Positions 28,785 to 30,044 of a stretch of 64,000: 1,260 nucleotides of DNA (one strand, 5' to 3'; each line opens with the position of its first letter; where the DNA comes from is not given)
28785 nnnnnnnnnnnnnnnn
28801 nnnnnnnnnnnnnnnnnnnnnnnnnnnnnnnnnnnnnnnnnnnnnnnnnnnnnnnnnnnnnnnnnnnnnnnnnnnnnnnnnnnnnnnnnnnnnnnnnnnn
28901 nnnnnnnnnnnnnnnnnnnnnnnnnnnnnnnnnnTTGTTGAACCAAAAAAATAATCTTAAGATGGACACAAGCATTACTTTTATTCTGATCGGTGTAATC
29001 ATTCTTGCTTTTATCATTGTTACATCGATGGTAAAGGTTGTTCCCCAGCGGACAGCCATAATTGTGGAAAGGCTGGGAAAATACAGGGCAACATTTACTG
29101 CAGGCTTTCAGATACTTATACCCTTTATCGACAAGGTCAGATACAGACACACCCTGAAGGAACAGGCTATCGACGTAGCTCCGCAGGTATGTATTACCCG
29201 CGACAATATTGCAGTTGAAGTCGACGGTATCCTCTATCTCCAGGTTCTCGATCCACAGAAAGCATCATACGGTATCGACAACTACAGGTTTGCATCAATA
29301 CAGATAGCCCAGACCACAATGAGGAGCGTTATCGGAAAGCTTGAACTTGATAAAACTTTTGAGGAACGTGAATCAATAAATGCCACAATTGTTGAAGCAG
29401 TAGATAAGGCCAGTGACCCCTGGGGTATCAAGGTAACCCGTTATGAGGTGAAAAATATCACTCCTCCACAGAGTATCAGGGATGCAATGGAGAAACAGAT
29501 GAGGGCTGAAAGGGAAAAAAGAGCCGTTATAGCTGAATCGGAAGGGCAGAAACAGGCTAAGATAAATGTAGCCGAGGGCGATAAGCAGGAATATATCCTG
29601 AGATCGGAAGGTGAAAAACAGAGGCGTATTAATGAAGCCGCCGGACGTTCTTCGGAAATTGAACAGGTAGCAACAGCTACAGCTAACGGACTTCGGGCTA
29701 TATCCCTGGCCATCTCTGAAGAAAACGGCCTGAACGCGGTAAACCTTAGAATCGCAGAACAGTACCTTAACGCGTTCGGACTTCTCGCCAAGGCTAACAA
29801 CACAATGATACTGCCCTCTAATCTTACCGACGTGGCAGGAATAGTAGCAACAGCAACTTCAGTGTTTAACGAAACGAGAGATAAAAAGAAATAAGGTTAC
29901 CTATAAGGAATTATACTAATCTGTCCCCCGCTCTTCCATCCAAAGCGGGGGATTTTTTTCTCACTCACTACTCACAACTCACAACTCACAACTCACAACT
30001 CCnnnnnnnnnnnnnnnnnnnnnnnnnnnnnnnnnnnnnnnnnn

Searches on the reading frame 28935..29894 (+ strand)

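Call 35: search_protein_families(library=pfam, proteins=[window:28935-29894:+], max_evalue=0.001)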
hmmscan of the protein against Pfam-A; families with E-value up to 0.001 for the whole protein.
window:28935-29894:+ (319 aa): 2 families
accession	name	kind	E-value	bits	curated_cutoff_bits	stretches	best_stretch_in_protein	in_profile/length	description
PF01145.31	Band_7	-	2.8e-35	122.4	23.6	1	34-206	1-176/176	SPFH domain / Band 7 family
PF16200.10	Band_7_C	-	4e-23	81.6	29.1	1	255-314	2-61/63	C-terminal region of band_7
